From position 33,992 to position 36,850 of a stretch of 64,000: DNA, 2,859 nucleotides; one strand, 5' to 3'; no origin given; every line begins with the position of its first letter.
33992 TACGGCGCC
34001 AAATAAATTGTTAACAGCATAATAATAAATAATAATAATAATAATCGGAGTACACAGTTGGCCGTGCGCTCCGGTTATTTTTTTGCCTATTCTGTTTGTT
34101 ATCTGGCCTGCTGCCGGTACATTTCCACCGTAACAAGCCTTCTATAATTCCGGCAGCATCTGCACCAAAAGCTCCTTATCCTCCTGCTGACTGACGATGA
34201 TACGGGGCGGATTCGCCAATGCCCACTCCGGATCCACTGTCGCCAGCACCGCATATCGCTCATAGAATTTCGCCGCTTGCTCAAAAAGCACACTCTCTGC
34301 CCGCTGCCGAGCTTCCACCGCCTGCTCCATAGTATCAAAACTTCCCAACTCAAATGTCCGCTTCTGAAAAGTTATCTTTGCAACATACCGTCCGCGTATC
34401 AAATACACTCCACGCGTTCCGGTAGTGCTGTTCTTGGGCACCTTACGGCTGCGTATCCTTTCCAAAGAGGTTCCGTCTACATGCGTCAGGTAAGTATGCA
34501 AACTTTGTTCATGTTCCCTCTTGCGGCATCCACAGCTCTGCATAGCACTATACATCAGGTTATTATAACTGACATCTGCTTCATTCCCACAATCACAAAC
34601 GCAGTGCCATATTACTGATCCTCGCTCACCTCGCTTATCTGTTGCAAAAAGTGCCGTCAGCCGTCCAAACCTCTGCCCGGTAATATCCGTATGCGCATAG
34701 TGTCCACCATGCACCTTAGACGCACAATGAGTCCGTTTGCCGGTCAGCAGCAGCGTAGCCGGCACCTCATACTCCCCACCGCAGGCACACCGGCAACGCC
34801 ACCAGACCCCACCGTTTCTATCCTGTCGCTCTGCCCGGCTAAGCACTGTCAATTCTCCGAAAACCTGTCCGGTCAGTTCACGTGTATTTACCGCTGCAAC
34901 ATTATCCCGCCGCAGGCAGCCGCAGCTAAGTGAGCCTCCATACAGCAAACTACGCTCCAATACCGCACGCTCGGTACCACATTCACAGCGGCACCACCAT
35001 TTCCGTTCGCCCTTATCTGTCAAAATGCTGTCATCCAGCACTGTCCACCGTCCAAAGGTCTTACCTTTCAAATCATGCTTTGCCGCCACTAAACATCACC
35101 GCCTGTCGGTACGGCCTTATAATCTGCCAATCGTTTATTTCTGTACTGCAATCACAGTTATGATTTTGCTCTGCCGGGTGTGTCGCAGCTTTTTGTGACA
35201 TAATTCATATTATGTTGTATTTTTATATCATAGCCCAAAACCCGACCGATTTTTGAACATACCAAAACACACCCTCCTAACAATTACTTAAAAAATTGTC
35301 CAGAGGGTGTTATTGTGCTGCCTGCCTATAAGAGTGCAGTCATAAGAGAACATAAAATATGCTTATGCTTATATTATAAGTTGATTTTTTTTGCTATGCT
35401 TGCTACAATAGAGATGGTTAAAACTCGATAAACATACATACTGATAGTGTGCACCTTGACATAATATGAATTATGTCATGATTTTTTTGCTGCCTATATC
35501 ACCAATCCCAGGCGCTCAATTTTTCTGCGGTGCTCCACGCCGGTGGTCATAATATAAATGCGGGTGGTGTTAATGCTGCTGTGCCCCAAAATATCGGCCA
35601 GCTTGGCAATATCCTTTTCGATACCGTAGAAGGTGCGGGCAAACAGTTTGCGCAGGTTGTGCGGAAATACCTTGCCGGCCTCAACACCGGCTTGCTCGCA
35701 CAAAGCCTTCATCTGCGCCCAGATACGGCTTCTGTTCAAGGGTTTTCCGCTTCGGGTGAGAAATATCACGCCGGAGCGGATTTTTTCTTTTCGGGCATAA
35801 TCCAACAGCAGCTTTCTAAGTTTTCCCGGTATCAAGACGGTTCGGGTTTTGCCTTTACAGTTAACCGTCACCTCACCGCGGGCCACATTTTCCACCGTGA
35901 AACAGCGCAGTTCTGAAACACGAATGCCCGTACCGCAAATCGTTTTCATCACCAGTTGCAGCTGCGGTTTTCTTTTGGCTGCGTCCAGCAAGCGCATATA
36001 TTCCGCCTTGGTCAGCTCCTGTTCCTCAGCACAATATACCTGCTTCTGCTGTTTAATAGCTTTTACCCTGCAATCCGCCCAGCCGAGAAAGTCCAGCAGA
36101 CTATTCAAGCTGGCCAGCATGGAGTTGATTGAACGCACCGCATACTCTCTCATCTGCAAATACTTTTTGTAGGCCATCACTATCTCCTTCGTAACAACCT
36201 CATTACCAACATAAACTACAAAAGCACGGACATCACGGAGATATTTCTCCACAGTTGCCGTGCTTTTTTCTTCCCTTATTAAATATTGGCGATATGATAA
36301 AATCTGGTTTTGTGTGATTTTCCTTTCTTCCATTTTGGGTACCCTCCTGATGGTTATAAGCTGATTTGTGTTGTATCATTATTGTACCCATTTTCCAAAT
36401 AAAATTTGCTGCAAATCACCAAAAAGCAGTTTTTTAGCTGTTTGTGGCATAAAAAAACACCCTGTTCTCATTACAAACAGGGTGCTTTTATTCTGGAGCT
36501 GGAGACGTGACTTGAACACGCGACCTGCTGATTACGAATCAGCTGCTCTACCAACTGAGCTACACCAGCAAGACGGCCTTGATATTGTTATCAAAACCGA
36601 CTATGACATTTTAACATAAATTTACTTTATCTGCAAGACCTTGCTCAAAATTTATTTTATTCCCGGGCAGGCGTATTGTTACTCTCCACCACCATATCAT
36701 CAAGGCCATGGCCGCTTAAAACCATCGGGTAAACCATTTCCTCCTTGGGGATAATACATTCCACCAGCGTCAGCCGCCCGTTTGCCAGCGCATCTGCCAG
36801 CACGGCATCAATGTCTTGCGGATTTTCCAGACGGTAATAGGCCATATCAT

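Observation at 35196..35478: Candidate recombinase-controlled invertible promoter switch: perfect 20-bp inverted repeats around a 243-bp promoter-bearing segment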

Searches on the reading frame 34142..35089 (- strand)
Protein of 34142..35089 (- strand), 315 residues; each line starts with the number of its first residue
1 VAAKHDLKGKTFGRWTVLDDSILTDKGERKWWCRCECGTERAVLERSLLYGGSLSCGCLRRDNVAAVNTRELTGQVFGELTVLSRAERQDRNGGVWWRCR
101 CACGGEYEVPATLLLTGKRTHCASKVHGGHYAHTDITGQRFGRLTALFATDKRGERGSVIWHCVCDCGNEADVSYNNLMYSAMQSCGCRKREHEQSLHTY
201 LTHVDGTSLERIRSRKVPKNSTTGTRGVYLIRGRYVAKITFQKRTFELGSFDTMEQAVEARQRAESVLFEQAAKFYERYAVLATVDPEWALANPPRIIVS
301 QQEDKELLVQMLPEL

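Call 4: search_protein_families(library=pfam, proteins=[window:34142-35089:-], max_evalue=0.01)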
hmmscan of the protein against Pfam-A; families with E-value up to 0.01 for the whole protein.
window:34142-35089:- (315 aa): 0 families

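Call 5: search_protein_families(library=ncbifam, proteins=[window:34142-35089:-], max_evalue=0.01)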
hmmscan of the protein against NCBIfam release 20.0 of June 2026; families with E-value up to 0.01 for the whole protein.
window:34142-35089:- (315 aa): 0 families

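Call 11: find_encoding_contigs(protein=window:34142-35089:-, flank=3000, max_places=10)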
Protein window:34142-35089:- (315 aa): 6 contigs read that carry it; 3 places shown.
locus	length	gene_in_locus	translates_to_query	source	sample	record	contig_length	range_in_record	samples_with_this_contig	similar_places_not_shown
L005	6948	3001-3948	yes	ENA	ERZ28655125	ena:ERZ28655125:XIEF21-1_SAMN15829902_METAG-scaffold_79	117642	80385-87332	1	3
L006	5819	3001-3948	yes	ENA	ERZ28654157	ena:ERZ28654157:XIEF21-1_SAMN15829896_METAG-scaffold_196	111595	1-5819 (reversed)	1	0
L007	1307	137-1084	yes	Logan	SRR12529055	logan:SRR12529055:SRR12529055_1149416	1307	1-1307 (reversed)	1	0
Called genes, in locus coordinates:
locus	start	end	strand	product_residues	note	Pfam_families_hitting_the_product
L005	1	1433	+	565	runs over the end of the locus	PF02776:TPP_enzyme_N, PF00205:TPP_enzyme_M, PF02775:TPP_enzyme_C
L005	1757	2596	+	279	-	PF02899:Phage_int_SAM_1 (weak), PF00589:Phage_integrase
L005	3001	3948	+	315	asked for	-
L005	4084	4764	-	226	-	PF00156:Pribosyltran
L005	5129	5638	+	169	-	PF02075:RuvC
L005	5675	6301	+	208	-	PF01330:RuvA_N, PF14520:HHH_5, PF21176:RecR_HhH (faint), PF07499:RuvA_C (weak)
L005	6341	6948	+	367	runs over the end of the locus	PF05496:RuvB_N, PF01078:Mg_chelatase (faint), PF00004:AAA, PF07728:AAA_5, PF17864:AAA_lid_4, PF05491:WHD_RuvB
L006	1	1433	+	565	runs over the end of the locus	PF02776:TPP_enzyme_N, PF00205:TPP_enzyme_M, PF02775:TPP_enzyme_C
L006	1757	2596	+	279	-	PF02899:Phage_int_SAM_1 (weak), PF00589:Phage_integrase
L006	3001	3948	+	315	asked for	-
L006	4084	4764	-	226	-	PF00156:Pribosyltran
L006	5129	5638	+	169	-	PF02075:RuvC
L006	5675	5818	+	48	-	?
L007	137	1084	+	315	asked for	-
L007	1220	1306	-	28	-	?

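Call 37: search_protein_families(library=phrogs, proteins=[window:34142-35089:-], max_evalue=0.01)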
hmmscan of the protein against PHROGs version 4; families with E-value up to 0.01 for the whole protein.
window:34142-35089:- (315 aa): 13 families
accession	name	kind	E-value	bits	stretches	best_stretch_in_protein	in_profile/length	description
phrog_374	-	DNA, RNA and nucleotide metabolism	3.1e-53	182.5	4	132-199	193-260/617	HNH endonuclease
phrog_27240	-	unknown function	9.9e-14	52.8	2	8-64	8-61/132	-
phrog_13470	-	DNA, RNA and nucleotide metabolism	3.7e-13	50.9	1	134-272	10-146/152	HNH endonuclease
phrog_99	-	DNA, RNA and nucleotide metabolism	9.4e-13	49.6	1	210-271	200-262/383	HNH endonuclease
phrog_22195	-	unknown function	1.4e-10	42.1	2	6-61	9-60/148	-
phrog_18493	-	unknown function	7.5e-10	40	1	67-104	55-88/136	-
phrog_4578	-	DNA, RNA and nucleotide metabolism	6.8e-09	36.7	1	209-276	53-122/130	HNH endonuclease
phrog_3593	-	DNA, RNA and nucleotide metabolism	4.8e-05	24.1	1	214-266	139-194/210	HNH endonuclease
phrog_35306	-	unknown function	0.0001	23.5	1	218-272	24-80/90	-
phrog_953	-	DNA, RNA and nucleotide metabolism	0.0001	22.7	1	221-277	311-370/420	HNH endonuclease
phrog_559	-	DNA, RNA and nucleotide metabolism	0.0015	18.4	1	28-201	87-247/607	HNH endonuclease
phrog_11789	-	unknown function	0.0042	18.6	1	245-275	57-87/130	-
phrog_6389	-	unknown function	0.0069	17.3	0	123-176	13-68/72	-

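Call 59: find_homologous_proteins(query=window:34142-35089:-, max_evalue=0.00001)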
Query window:34142-35089:- (315 aa): 2658 proteins with E <= 0.00001 among 5107 candidates; the best 120 are listed.
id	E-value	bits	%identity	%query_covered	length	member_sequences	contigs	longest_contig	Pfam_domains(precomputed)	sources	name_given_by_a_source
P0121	5.8e-215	730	100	100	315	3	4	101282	-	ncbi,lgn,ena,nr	ncbi:MAG: transcriptional regulator [Firmicutes bacterium]|nr:transcriptional regulator [Bacillota b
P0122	7.6e-185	631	86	99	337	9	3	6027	-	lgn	-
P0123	2.7e-143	495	67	100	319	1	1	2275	-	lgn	-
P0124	7.2e-139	480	65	100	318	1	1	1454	-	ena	-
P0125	1.1e-134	467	63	97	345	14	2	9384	-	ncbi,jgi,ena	jgi:hypothetical protein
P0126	1.1e-126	440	60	99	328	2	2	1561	-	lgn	-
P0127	6.6e-125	434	59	97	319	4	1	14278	-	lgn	-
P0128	6.6e-125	434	60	99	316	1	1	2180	-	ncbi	-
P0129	3.3e-124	432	58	100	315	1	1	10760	-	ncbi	-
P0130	1.1e-123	430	60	98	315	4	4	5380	-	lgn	-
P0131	1.8e-123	430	56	99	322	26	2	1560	-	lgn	-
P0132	2.5e-123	429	58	98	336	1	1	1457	-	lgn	-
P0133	3.3e-123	429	58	97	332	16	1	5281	-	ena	-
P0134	5.3e-123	428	59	98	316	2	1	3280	-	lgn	-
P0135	6.6e-123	428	58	98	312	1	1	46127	-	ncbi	-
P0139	5.9e-122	425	56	99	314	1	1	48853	-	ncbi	-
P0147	2.1e-120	420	58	97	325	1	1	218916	-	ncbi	-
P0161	2.6e-119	416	56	98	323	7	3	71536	-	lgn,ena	-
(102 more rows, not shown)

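Call 60: find_encoding_contigs(protein=P0147, flank=3000, max_places=2)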
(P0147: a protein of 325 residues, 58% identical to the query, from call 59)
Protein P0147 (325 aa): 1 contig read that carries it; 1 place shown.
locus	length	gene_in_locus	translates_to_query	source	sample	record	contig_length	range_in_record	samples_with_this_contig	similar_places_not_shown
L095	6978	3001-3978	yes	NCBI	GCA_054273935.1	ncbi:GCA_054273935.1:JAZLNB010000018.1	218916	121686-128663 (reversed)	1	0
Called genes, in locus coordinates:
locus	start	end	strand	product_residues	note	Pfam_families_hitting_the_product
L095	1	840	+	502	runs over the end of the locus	PF01336:tRNA_anti-codon, PF00152:tRNA-synt_2, PF01409:tRNA-synt_2d (faint)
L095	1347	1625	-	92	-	-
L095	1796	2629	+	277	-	PF02899:Phage_int_SAM_1, PF00589:Phage_integrase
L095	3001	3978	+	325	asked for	-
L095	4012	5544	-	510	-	PF14200:RicinB_lectin_2 (faint)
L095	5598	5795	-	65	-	-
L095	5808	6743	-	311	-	PF02811:PHP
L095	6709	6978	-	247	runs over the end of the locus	PF00149:Metallophos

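Call 61: find_encoding_contigs(protein=P0161, flank=3000, max_places=2)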
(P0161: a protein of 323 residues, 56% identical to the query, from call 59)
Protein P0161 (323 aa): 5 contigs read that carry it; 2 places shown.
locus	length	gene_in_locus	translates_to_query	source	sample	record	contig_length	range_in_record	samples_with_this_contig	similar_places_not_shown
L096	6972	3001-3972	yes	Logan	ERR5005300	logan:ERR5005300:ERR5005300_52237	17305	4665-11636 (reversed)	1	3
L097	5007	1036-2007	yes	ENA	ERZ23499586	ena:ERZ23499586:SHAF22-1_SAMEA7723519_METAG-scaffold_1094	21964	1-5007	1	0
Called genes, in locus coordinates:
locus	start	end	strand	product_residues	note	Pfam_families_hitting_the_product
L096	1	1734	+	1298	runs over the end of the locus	PF09479:Flg_new (weak), PF18998:Flg_new_2 (weak)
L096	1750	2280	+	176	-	-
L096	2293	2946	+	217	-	-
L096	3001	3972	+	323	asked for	-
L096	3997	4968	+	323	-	-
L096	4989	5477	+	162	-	-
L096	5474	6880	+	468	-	PF14311:DUF4379, PF24441:DUF7560 (faint), PF14311:DUF4379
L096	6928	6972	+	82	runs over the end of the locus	-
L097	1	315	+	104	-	?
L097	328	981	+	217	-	-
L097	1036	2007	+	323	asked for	-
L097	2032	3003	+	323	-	-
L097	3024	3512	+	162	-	-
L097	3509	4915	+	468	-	PF14311:DUF4379, PF24441:DUF7560 (faint), PF14311:DUF4379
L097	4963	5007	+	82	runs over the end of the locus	-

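Call 62: find_encoding_contigs(protein=P0139, flank=3000, max_places=2)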
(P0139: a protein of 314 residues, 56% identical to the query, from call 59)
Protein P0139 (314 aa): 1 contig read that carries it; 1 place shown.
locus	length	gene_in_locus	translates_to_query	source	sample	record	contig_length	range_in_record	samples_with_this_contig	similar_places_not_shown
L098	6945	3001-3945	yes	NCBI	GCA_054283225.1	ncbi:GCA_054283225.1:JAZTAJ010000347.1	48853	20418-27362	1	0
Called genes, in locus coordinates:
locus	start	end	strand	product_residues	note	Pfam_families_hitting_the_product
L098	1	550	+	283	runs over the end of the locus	PF04203:Sortase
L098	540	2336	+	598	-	PF16555:GramPos_pilinD1 (weak), PF05738:Cna_B, PF16570:GramPos_pilinD3 (faint), PF05738:Cna_B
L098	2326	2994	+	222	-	PF04203:Sortase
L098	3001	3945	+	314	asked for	-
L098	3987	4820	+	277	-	PF00847:AP2 (faint)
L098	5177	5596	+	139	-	PF12844:HTH_19 (weak), PF13560:HTH_31, PF01381:HTH_3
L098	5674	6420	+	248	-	PF06114:Peptidase_M78 (faint)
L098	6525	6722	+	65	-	-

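Call 71: predict_structure(alignment_id=A3)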
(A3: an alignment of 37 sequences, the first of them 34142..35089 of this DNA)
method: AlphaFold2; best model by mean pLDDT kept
length: 315 residues; sequences in the alignment: 37
mean_pLDDT: 80.0   pTM: 0.34
mean pLDDT of the five models: 80.0, 79.6, 78.4, 77.3, 74.4
residues with pLDDT >= 90: 63; 70-90: 191; 50-70: 44; < 50: 17
segments of 3 or more residues with pLDDT < 50: 1-3, 128-131, 200-207
pLDDT, mean of each block of 10 residues (from residue 1): 67 90 87 91 90 82 60 82 83 76 85 77 61 73 89 79 92 84 80 66 46 58 74 87 85 90 87 89 91 87 86 87
secondary structure, 60 per line:
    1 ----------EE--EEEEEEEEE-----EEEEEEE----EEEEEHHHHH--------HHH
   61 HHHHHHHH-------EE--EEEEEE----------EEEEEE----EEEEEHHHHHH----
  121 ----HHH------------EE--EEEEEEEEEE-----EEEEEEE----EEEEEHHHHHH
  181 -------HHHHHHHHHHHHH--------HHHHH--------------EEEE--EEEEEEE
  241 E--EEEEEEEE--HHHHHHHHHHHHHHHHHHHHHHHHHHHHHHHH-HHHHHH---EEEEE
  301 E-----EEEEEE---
elements in order: E15-23 E29-35 E40-44 H45-49 H58-68 E80-85 E96-101 E106-110 H111-116 E144-153 E159-165 E170-174 H175-180 H188-200 H209-213 E228-231 E234-241 E244-251 H254-285 H287-292 E296-301 E307-312

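Call 73: fold_search(model_id=the predicted structure, library=pdb)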
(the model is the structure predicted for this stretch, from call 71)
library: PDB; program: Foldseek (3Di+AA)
matches with E <= 10: 767; with E <= 0.001: 0
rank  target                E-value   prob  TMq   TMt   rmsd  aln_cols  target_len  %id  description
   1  7zpk_C                3.6e-02  0.20  0.12  0.14  23.6       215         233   11  Mammalian Dicer in the "pre-dicing state" with pre-miR-15a substrate and TARBP2 subunit (released 2022-11-16)
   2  7nvr_l                5.6e-02  0.13  0.15  0.10  28.4       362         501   12  Human Mediator with RNA Polymerase II Pre-initiation complex (released 2021-05-05)
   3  5ikw                  7.4e-02  0.10  0.10  0.10  20.1       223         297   11  Crystal Structure of BMP-2-inducible kinase in complex with an Indazole inhibitor (released 2016-06-29)
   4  7wq5_B                8.8e-02  0.30  0.14  0.26  17.5       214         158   15  Crystal structure of Arabidopsis transcriptional factor WRINKLED1 with dsDNA (released 2022-08-31)
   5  5dnj_A                8.8e-02  0.08  0.07  0.09  16.6       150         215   11  Mouse Polo-box domain and Peptide analog 702 (released 2016-02-24)
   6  5wlc_L4               9.3e-02  0.20  0.13  0.16  16.5       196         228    9  The complete structure of the small subunit processome (released 2017-09-27)
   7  6woo_EE               9.8e-02  0.33  0.14  0.16  17.6       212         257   10  CryoEM structure of yeast 80S ribosome with Met-tRNAiMet, eIF5B, and GDP (released 2020-09-23)
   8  9cux                  9.8e-02  0.18  0.12  0.16  16.3       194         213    9  Crystal Structure of SETDB1 Tudor domain in complex with UNC100016 (released 2024-10-02)
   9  4w9w                  9.8e-02  0.11  0.11  0.11  20.1       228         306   12  Crystal Structure of BMP-2-inducible kinase in complex with small molecule AZD-7762 (released 2014-09-10)
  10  3k44_A                1.2e-01  0.11  0.08  0.14  16.4       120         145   12  Crystal Structure of Drosophila melanogaster Pur-alpha (released 2009-10-27)
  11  8wfp_A                1.2e-01  0.08  0.08  0.10  16.4       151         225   12  Crystal structure of polo-like kinase(PLK1)PBD in complex with DD-1 (released 2024-09-25)
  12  5i3o_A                1.3e-01  0.08  0.09  0.10  20.0       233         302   13  Crystal Structure of BMP-2-inducible kinase in complex with an Indazole inhibitor (released 2016-03-09)
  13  4dfw_A                1.3e-01  0.07  0.08  0.10  20.2       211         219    8  Oxime-based Post Solid-phase Peptide Diversification: Identification of High Affinity Polo-like Kinase 1 (Plk1) Polo-b (released 2012-03-28)
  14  5xxu_E                1.4e-01  0.23  0.16  0.18  15.8       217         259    9  Small subunit of Toxoplasma gondii ribosome (released 2017-08-30)
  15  5oql_m                1.5e-01  0.10  0.12  0.14  17.2       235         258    8  Cryo-EM structure of the 90S pre-ribosome from Chaetomium thermophilum (released 2017-10-11)
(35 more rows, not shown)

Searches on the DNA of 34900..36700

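Call 70: search_rna_families(source=window, start=34900, end=36700, threshold=evalue, max_evalue=1)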
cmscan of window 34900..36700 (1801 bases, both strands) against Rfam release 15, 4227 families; matches with E-value up to 1: 3.
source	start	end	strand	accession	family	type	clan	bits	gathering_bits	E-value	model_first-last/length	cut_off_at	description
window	36497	36569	-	RF00005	tRNA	Gene; tRNA;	CL00001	67.5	29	4.2e-14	1-71/71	no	tRNA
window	36413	36663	-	RF01459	rliE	Gene; sRNA;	-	24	90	0.34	1-222/222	no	Listeria sRNA rliE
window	36401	36490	+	RF01472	rli40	Gene; sRNA;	-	15.3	100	0.61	1-263/263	no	Listeria sRNA rli40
